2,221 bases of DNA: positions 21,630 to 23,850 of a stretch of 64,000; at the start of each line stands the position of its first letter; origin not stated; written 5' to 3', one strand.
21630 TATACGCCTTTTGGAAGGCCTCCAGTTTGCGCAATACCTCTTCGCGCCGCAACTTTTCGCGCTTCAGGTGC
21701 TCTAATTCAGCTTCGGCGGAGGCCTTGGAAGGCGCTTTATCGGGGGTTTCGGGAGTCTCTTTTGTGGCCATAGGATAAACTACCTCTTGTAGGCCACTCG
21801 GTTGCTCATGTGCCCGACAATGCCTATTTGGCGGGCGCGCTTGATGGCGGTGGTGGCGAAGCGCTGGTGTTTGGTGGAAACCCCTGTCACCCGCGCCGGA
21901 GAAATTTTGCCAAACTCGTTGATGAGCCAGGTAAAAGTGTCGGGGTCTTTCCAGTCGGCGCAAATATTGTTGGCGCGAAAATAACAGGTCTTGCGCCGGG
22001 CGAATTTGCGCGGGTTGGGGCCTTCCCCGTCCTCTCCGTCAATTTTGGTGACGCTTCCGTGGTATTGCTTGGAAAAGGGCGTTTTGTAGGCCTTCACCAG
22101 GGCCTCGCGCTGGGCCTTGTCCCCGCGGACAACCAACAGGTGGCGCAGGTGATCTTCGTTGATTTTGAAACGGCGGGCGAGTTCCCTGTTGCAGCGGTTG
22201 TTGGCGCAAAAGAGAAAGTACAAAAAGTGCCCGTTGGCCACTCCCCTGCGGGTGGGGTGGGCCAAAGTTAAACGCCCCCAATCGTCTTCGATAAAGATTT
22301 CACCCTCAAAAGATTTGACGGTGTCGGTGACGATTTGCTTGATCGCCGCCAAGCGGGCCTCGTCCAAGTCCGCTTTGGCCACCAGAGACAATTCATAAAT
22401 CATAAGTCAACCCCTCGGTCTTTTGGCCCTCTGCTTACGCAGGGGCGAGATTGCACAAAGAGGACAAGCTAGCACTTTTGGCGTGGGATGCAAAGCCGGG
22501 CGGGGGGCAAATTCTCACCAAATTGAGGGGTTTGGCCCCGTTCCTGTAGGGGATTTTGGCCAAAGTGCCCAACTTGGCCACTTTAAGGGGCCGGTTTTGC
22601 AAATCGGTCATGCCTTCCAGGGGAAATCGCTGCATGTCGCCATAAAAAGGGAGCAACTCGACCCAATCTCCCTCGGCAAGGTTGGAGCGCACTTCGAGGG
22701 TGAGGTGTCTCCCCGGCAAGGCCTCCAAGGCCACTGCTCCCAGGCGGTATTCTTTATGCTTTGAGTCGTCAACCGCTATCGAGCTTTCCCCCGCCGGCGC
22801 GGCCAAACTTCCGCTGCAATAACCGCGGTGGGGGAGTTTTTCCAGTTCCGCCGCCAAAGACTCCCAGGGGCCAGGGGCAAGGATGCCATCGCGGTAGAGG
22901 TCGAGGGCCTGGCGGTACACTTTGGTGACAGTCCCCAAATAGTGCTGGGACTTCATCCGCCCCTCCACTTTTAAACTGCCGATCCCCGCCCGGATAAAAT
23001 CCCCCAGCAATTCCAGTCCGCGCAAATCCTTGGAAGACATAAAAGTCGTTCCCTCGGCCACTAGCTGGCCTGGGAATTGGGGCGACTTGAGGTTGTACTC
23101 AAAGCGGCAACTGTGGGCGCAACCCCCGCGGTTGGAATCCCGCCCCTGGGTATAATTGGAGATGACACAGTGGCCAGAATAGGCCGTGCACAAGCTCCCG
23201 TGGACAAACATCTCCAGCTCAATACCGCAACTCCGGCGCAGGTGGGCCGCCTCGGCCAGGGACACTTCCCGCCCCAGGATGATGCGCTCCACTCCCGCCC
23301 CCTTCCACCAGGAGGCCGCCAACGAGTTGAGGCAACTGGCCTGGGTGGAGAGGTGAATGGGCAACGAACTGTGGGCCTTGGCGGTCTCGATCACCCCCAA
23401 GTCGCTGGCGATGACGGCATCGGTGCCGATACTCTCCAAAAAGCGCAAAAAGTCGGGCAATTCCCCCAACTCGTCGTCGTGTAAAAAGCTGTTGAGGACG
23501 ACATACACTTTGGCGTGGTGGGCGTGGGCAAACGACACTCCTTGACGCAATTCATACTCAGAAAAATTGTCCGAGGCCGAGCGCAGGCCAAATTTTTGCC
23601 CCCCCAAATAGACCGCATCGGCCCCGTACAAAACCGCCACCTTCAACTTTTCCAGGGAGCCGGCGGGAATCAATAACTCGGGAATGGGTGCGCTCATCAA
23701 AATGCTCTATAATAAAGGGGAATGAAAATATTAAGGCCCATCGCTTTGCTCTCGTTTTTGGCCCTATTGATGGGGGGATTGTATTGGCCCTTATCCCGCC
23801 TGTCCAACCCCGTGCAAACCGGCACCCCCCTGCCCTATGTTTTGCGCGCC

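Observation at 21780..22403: Ribosomal proteins S6 and S18 encoded as one fused polypeptide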

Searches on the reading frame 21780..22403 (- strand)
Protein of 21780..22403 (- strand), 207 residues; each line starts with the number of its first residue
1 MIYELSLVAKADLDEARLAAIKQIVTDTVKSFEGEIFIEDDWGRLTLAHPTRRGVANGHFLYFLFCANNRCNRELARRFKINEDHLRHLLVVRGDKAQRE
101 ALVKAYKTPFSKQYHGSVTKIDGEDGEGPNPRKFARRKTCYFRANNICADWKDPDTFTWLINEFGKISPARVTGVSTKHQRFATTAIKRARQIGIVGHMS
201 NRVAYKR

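Call 4: search_protein_families(library=ncbifam, proteins=[window:21780-22403:-], max_evalue=0.01)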
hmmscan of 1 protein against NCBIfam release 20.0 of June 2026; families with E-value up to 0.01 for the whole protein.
window:21780-22403:- (207 aa): 2 families
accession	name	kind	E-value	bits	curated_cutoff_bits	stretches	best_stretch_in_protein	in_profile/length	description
TIGR00165.1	S18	equivalog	1.6e-16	60.3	38.75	1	134-198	2-67/70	30S ribosomal protein S18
TIGR00166.1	S6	equivalog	7.4e-10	38.9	42.9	1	1-92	2-92/95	30S ribosomal protein S6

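Call 5: search_protein_families(library=pfam, proteins=[window:21780-22403:-], max_evalue=0.01)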
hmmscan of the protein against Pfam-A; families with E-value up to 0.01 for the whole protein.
window:21780-22403:- (207 aa): 2 families
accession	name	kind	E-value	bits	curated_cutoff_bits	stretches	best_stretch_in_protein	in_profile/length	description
PF01084.26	Ribosomal_S18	-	4.4e-16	59.2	21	1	146-195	2-51/52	Ribosomal protein S18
PF01250.22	Ribosomal_S6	-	3.3e-15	56.5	27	1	3-91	2-89/90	Ribosomal protein S6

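Call 11: find_homologous_proteins(query=window:21780-22403:-)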
Query window:21780-22403:- (207 aa): 247 proteins with E <= 0.001 among 595 candidates; the best 120 are listed.
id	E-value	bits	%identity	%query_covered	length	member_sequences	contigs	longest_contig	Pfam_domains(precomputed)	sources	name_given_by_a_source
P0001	8.8e-138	474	100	100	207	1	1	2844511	PF01084.27,PF01250.23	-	-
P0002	1.1e-113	396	83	100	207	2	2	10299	PF01084.27,PF01250.23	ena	-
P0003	3.8e-103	361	74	100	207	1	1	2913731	PF01084.27,PF01250.23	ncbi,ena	-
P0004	7.4e-91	321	67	100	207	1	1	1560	PF01084.27,PF01250.23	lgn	-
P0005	6.0e-88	312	67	100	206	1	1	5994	PF01084.27,PF01250.23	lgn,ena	-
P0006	6.0e-87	308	64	100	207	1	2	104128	PF01084.27,PF01250.23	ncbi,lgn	-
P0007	6.6e-87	308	65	100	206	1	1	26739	PF01084.27,PF01250.23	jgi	-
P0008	8.9e-87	308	67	100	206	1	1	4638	PF01084.27,PF01250.23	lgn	-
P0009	2.8e-86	306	67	100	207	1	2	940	PF01084.27,PF01250.23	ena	-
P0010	5.7e-86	305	64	100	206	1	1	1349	PF01084.27,PF01250.23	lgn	-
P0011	4.8e-85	302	65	100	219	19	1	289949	PF01084.27,PF01250.23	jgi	-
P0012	5.1e-85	302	65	100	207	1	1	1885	PF01084.27,PF01250.23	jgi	jgi:small subunit ribosomal protein S6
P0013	1.3e-84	301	63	100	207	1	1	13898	PF01084.27,PF01250.23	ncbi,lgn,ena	-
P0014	1.4e-84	301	64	100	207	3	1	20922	PF01084.27,PF01250.23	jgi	jgi:ribosomal protein S18/ribosomal protein S6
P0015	1.6e-84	300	64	100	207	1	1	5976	PF01084.27,PF01250.23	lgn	-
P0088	8.7e-67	243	57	96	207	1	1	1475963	PF01084.27,PF01250.23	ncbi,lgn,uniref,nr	ncbi:30S ribosomal protein S18 [Halobacteriovorax sp. GB3]|uniref:30S ribosomal protein S18 n=1 Tax=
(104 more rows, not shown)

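Call 24: find_related_loci(query=window:21780-22403:-, collection=genome_contigs, flank=3000)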
Query window:21780-22403:- (207 aa) in genome_contigs; peptide patterns used: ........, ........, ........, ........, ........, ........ (x = any residue, [..] = any of these).
105 stretches matched a pattern, but none encodes a relative of the query by tblastn (E <= 1e-3).

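Call 33: search_protein_representatives(protein=window:21780-22403:-)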
Query: 207 residues. Proteins with E-value up to 0.001 (for the whole library): 1591; up to 1e-10: 58; up to 1e-30: 9. The best 150 are listed.
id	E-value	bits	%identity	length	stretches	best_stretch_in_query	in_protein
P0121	5.5e-66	238.3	53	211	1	1-204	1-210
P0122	1.6e-51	191.0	47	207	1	1-204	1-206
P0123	5.0e-49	182.9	46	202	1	1-206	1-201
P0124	3.5e-44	167.1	40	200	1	1-205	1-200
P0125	4.1e-44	166.8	43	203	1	3-205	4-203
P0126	2.9e-42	160.8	48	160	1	1-154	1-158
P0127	4.6e-38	147.1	36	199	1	1-205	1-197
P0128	5.5e-37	143.6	45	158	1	1-162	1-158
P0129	2.7e-34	134.8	39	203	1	2-204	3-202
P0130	9.8e-30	119.9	47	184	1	1-126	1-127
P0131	2.1e-29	118.8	50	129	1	1-127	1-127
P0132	3.6e-28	114.8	53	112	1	94-204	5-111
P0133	4.4e-28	114.5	57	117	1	112-203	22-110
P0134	2.1e-27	112.3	43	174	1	1-136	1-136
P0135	5.1e-27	111.0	70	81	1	131-203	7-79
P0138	1.7e-25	106.1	34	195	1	2-203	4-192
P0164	1.4e-14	70.4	30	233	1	2-199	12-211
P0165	3.8e-14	69.0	31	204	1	3-199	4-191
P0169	2.6e-12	63.0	29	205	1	3-202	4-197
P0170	3.2e-12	62.7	28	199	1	4-198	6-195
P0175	1.8e-11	60.3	31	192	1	3-198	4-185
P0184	3.5e-10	56.1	35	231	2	125-198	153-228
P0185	3.5e-10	56.0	30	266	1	3-200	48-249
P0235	4.0e-08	49.3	30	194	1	2-201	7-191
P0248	6.0e-08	48.7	31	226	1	3-198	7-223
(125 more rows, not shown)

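Call 35: list_cluster_members(proteins=[P0138, P0164, P0165, P0169, P0170, P0175, P0185, P0235, P0248, P0184])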
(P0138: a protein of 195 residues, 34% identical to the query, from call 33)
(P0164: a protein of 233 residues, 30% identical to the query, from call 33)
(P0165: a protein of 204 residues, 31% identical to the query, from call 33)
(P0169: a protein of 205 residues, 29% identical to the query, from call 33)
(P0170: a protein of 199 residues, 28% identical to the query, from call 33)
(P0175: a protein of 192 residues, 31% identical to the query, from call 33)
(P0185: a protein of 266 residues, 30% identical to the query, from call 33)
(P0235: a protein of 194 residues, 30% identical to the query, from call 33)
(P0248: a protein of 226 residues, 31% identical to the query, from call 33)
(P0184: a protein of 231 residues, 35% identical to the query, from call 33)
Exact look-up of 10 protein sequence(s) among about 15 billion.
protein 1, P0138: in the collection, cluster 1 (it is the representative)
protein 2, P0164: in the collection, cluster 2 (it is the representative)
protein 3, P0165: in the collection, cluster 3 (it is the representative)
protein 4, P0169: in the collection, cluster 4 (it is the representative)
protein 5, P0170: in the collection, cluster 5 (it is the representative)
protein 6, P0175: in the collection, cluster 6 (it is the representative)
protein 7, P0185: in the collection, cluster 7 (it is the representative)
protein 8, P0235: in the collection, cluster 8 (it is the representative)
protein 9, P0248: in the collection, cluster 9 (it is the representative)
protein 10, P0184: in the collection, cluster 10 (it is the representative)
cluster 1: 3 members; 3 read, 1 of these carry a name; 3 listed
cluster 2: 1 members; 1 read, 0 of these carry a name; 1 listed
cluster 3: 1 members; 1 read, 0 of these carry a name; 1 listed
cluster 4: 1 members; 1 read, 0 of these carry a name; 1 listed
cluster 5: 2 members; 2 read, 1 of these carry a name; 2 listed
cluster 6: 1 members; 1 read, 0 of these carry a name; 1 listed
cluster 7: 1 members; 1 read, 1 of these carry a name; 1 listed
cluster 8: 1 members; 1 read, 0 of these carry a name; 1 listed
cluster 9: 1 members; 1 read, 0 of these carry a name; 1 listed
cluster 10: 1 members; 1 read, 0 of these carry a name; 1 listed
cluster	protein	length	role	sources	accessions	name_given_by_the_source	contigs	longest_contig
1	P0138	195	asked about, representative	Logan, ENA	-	-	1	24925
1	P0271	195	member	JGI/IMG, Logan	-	ribosomal protein S6/ribosomal protein S18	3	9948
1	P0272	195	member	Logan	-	-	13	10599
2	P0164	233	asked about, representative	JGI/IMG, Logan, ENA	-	-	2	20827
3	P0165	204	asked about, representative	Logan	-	-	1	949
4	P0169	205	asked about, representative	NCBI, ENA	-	-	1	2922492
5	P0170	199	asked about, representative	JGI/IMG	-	small subunit ribosomal protein S6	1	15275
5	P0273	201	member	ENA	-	-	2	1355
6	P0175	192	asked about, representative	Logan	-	-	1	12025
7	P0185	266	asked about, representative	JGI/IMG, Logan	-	small subunit ribosomal protein S18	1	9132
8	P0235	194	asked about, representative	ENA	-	-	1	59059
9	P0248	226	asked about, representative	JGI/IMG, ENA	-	-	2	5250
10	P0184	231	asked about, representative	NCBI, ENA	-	-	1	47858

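Call 50: search_solved_structures(query=window:21780-22403:-, max_evalue=0.001, show_alignments=2)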
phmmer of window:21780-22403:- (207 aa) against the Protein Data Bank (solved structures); distinct sequences matched with E-value up to 0.001: 79 (the best 60 are shown).
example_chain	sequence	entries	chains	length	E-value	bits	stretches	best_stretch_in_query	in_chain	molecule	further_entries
5nd8_r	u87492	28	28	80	1e-14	57.8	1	128-199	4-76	30S ribosomal protein S18 | Small ribosomal subunit protein bS18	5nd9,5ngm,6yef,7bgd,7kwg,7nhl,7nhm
3j9w_AR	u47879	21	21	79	1.8e-14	56.9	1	133-200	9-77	30S ribosomal protein bS18 | 30S ribosomal protein S18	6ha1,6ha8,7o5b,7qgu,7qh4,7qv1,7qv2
5njt_R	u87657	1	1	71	2.8e-14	56.3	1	135-200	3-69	30S ribosomal protein S18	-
5li0_r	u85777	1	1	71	4.6e-14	55.6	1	136-199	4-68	30S ribosomal protein S18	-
7nhn_s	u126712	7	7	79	7.6e-13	51.6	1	135-197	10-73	30S ribosomal protein S18 | Small ribosomal subunit protein bS18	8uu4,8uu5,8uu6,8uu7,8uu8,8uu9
8rd8_R3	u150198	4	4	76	1.8e-12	50.4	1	132-201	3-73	Small ribosomal subunit protein bS18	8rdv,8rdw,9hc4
6htq_r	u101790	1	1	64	2.5e-12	49.9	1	138-199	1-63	30S ribosomal protein S18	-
9hig_R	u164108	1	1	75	3.7e-12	49.4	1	132-197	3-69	Small ribosomal subunit protein bS18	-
6v39_r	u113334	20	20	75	4e-12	49.3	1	132-201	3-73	30S ribosomal protein S18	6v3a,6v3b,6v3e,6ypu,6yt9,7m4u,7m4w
7unr_r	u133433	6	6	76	7.9e-12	48.3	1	132-198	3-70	30S ribosomal protein S18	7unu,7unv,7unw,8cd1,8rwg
28nt_r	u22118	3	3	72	3.8e-11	46.1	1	135-198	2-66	Small ribosomal subunit protein bS18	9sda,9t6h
6spe_r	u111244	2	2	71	6.2e-11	45.4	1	134-198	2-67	30S ribosomal protein S18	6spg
7nhk_s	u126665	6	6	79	8.1e-11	45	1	135-201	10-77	30S ribosomal protein S18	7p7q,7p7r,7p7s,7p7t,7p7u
9h90_r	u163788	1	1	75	1.1e-10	44.6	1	132-198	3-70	30S ribosomal protein S18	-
9i5v_I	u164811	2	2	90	1.8e-10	43.8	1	135-201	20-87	Small ribosomal subunit protein bS18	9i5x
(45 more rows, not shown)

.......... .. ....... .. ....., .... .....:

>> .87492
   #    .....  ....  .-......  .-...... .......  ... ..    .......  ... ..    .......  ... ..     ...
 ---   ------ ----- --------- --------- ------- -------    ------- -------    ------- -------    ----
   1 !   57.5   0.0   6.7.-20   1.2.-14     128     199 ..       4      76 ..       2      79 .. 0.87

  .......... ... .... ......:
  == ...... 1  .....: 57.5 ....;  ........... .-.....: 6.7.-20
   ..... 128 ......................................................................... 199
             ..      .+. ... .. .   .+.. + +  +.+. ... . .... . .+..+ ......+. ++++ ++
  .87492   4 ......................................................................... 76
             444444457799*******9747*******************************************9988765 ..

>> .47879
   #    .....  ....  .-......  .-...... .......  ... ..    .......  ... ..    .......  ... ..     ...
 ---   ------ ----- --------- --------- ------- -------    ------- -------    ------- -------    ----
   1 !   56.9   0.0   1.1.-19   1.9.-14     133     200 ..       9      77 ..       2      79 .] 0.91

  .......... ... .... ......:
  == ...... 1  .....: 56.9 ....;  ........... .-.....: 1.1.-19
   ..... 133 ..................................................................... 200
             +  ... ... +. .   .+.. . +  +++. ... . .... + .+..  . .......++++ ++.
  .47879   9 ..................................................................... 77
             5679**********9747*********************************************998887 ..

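Call 54: predict_structure(alignment_id=A2)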
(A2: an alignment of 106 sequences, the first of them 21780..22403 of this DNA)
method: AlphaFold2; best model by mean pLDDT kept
length: 207 residues; sequences in the alignment: 106
mean_pLDDT: 80.1   pTM: 0.76
mean pLDDT of the five models: 80.1, 79.4, 78.8, 75.7, 69.9
residues with pLDDT >= 90: 77; 70-90: 72; 50-70: 50; < 50: 8
segments of 3 or more residues with pLDDT < 50: 122-129
pLDDT, mean of each block of 10 residues (from residue 1): 93 92 95 93 89 89 93 93 93 89 86 79 45 57 70 72 58 61 81 76 79
secondary structure, 60 per line:
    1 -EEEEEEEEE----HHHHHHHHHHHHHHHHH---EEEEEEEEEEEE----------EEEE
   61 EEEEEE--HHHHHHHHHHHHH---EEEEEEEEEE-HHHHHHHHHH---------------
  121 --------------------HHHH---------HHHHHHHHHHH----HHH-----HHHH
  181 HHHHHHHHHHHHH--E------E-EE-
elements in order: E2-10 H15-31 E35-46 E57-66 H69-81 E85-94 H96-105 H141-144 H154-164 H177-193

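Call 55: find_homologous_proteins(query=P0169)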
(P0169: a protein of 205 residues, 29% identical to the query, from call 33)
Query P0169 (205 aa): 9 proteins with E <= 0.001 among 356 candidates.
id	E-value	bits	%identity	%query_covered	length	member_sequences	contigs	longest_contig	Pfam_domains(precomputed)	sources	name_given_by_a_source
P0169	6.4e-134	462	100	100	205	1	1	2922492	PF01084.27,PF01250.23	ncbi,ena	-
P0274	1.9e-58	216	47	97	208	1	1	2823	PF01084.27,PF01250.23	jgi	-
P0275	2.2e-11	62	32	48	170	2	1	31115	PF01250.23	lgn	-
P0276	1.2e-9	56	36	48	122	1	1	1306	PF01250.23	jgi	jgi:small subunit ribosomal protein S6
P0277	1.5e-9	56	35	48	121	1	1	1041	PF01250.23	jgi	jgi:small subunit ribosomal protein S6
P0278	5.2e-9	54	33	45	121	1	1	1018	PF01250.23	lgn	-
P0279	6.1e-9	54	33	48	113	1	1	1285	PF01250.23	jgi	jgi:small subunit ribosomal protein S6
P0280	7.5e-9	54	32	48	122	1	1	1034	PF01250.23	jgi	jgi:small subunit ribosomal protein S6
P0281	2.1e-8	52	32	53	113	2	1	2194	PF01250.23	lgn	-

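Call 59: fold_search(model_id=the predicted structure, library=pdb)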
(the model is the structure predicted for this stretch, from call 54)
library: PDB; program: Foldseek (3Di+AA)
matches with E <= 10: 1451; with E <= 0.001: 98
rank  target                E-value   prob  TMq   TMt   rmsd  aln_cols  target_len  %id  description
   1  8a22_Bf               3.2e-09  1.00  0.43  0.74   5.8       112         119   28  Structure of the mitochondrial ribosome from Polytomella magna (released 2022-11-16)
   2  8buu_f                1.8e-08  1.00  0.43  0.93   1.2        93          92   24  ARE-ABCF VmlR2 bound to a 70S ribosome (released 2023-04-05)
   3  9i5v_b                3.8e-08  1.00  0.45  0.83   2.1       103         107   26  70S P. gingivalis ribosome erm-delta-porN strain (released 2025-08-20)
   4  6i6e                  4.0e-08  1.00  0.41  0.83   2.4        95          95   25  Circular permutant of ribosomal protein S6, swap strand 1 , L10A mutant (released 2019-11-27)
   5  9fy1_f                4.3e-08  1.00  0.41  0.89   1.3        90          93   24  Structure of CliM-stalled Bacillus subtilis 70S ribosome with release factor bound in the A-site (released 2026-01-14)
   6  9hqv_Bc               4.6e-08  1.00  0.42  0.75   2.5       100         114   20  Cryo-EM structure of the small subunit of the mitochondrial ribosome from Toxoplasma gondii (released 2025-06-11)
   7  2bxj_A                4.6e-08  1.00  0.41  0.81   2.2        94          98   22  Double Mutant of the Ribosomal Protein S6 (released 2005-10-26)
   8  1g1x_A                5.2e-08  1.00  0.42  0.83   2.0        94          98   23  STRUCTURE OF RIBOSOMAL PROTEINS S15, S6, S18, AND 16S RIBOSOMAL RNA (released 2000-10-30)
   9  2bvz                  5.9e-08  1.00  0.41  0.83   2.2        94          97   22  Mutant of the Ribosomal Protein S6 (released 2005-10-26)
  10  6i69                  7.6e-08  1.00  0.41  0.83   2.8        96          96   25  Circular permutant of ribosomal protein S6, adding 5aa to C terminal of P97-3, L10A mutant (released 2019-11-27)
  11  1lou                  9.8e-08  1.00  0.41  0.83   2.1        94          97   23  RIBOSOMAL PROTEIN S6 (released 1998-11-30)
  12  2j5a                  9.8e-08  1.00  0.42  0.78   2.0        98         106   28  Folding of S6 structures with divergent amino-acid composition: pathway flexibility within partly overlapping foldons (released 2006-10-25)
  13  7p7q_g                1.1e-07  1.00  0.41  0.85   1.4        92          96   24  E. faecalis 70S ribosome bound by PoxtA-EQ2, high-resolution combined volume (released 2022-02-23)
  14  8cep_F                1.2e-07  1.00  0.43  0.85   1.6        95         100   22  Kasugamycin bound to the 30S body (released 2023-07-19)
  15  4v8i_CF               1.3e-07  1.00  0.41  0.82   2.0        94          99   23  Crystal structure of YfiA bound to the 70S ribosome. (released 2014-07-09)
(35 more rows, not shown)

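Call 69: find_encoding_contigs(protein=P0088, flank=3000, max_places=2)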
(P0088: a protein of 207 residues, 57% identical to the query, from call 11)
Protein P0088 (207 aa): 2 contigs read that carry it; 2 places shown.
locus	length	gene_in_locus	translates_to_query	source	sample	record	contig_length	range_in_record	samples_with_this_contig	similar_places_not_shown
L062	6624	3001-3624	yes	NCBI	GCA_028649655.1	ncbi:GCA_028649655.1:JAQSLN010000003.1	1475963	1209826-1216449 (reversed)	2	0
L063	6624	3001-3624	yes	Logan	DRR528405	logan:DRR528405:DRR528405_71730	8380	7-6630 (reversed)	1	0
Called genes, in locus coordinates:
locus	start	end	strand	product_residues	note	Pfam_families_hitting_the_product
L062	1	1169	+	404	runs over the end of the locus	PF01773:Nucleos_tra2_N, PF07670:Gate, PF07662:Nucleos_tra2_C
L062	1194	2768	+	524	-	PF10150:RNase_E_G, PF20833:RNase_E_G_Thio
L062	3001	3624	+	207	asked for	PF01250:Ribosomal_S6, PF01084:Ribosomal_S18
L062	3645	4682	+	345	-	PF09991:DUF2232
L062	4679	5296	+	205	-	PF01281:Ribosomal_L9_N, PF03948:Ribosomal_L9_C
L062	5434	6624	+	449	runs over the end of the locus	PF00772:DnaB, PF13481:AAA_25, PF03796:DnaB_C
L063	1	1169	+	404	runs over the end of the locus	PF01773:Nucleos_tra2_N, PF07670:Gate, PF07662:Nucleos_tra2_C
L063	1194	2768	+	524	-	PF10150:RNase_E_G, PF20833:RNase_E_G_Thio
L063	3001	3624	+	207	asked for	PF01250:Ribosomal_S6, PF01084:Ribosomal_S18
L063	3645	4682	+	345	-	PF09991:DUF2232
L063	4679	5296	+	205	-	PF01281:Ribosomal_L9_N, PF03948:Ribosomal_L9_C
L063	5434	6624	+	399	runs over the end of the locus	?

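Call 70: find_related_loci(query=A2, collection=genome_contigs, flank=1500)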
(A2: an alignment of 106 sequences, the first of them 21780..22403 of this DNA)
Query A2 (207 aa) in genome_contigs; peptide patterns used: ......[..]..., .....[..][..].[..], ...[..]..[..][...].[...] (x = any residue, [..] = any of these).
468 stretches matched a pattern; 408 encode a relative of the query (tblastn E <= 1e-3); the best 80 are kept; 80 distinct loci.
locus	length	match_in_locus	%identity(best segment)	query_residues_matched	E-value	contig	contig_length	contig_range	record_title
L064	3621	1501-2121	73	1-207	3e-109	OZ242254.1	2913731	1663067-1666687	MAG: Bacteriovoracaceae bacterium isolate 68e2f424-43b8-4e30-b918-de1351dbd561 genome assembly, chromosome: 1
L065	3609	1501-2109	66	1-204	4e-93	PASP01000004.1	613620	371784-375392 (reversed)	MAG: Halobacteriovoraceae bacterium isolate SAT179 82312, whole genome shotgun sequence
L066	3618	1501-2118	63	1-207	8e-92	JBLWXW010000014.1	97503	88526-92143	MAG: Bacteriovoracaceae bacterium isolate EA23-03 A23maxbin.009RE.5K@14, whole genome shotgun sequence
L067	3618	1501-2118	64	1-207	2e-91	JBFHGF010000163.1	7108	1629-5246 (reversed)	MAG: Bacteriovoracaceae bacterium isolate Mix_sand07.2021.05.G.146 k141_2163744_length_7108_cov_8.0000, whole genome sho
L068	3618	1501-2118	64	1-207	9e-91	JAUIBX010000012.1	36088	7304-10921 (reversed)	MAG: Bacteriovoracia bacterium isolate 6_bin.70 NODE_1218_length_36088_cov_1.082006, whole genome shotgun sequence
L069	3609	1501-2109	64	1-204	5e-91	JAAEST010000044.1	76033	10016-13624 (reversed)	MAG: Oligoflexia bacterium isolate Ust_19 UstG_CONTIG2114141, whole genome shotgun sequence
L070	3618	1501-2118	63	1-207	1e-90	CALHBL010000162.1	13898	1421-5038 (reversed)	MAG: uncultured Bacteriovoracaceae bacterium isolate H3_Bin_Bin_197_1 genome assembly, contig: c_000002614475, whole gen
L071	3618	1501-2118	64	1-207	8e-90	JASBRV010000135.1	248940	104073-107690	MAG: Bacteriovoracales bacterium isolate BWSM_117 k141_1208190, whole genome shotgun sequence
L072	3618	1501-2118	63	1-207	6e-90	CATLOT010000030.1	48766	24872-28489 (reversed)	MAG: uncultured Bacteriovoracaceae bacterium isolate SRR3960578_bin.10_MetaWRAP_v1.3_MAG genome assembly, contig: ERZ505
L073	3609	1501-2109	62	1-204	2e-88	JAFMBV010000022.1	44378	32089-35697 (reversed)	MAG: Bacteriovoracaceae bacterium isolate CPBay_Spr15L08_3 NODE_384_length_44378_cov_5.496943, whole genome shotgun sequ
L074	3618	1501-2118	63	1-207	4e-88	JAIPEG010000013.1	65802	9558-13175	MAG: Bacteriovoracaceae bacterium isolate Tobar13m-G32 Tobar13m-C595, whole genome shotgun sequence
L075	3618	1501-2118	57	1-206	6e-83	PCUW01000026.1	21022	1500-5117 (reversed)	MAG: Bdellovibrionales bacterium CG12_big_fil_rev_8_21_14_0_65_38_15 CG12_8_21_14_0.65_scaffold_1008_c, whole genome sho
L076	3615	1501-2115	57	1-206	2e-81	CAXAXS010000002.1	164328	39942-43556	MAG TPA_asm: uncultured Halobacteriovorax sp. isolate ERR599368_binner23_Refined_6 genome assembly, contig: ERZ2772639.2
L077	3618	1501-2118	57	1-207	4e-81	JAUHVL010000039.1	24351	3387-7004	MAG: bacterium isolate 1_bin.12 NODE_1173_length_24351_cov_1.339787, whole genome shotgun sequence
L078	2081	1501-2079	58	1-193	5e-79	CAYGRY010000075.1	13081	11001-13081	MAG TPA_asm: uncultured Halobacteriovorax sp. isolate ERP117304_co2_12 genome assembly, contig: NODE_3860_length_13081_c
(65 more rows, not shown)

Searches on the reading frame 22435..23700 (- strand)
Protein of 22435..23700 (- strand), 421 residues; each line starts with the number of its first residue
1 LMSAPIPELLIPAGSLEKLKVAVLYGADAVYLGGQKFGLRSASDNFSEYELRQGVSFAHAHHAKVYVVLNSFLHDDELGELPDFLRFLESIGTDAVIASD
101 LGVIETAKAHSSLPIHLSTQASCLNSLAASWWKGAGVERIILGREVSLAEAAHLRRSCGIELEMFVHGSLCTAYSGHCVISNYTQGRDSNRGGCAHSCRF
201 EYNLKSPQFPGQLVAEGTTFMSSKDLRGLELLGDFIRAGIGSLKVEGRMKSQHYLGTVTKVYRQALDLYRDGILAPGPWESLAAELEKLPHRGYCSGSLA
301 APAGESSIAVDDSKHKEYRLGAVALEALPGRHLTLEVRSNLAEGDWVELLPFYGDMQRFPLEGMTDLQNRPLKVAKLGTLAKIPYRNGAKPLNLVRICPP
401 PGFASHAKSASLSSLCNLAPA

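Call 5: search_protein_families(library=pfam, proteins=[window:22435-23700:-], max_evalue=0.01)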
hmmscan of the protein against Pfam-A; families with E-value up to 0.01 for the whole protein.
window:22435-23700:- (421 aa): 2 families
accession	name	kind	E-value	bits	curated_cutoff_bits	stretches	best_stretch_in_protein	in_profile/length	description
PF01136.24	Peptidase_U32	-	3.5e-72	242.9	22.4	1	80-299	3-227/233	Peptidase family U32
PF16325.11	Peptidase_U32_C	-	5.2e-05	23.8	28.2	1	331-396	17-83/83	Peptidase family U32 C-terminal domain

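Call 63: search_protein_families(library=ncbifam, proteins=[window:22435-23700:-], max_evalue=0.01)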
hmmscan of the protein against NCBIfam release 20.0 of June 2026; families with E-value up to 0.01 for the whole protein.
window:22435-23700:- (421 aa): 4 families
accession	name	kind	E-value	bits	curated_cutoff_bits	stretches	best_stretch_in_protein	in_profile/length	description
NF011996.0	PRK15452.1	equivalog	5.8e-82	275.9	534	2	6-206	4-206/449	prephenate-dependent tRNA uridine(34) hydroxylase TrhP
NF047963.1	quinone_UbiU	equivalog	2.4e-49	168.3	440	2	8-203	2-202/331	ubiquinone anaerobic biosynthesis protein UbiU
NF011991.0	PRK15447.1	equivalog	8.9e-08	31.9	283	1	95-199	91-197/302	U32 family peptidase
NF047965.1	quinone_UbiV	equivalog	2.2e-07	30.7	275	1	94-248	89-243/292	ubiquinone anaerobic biosynthesis protein UbiV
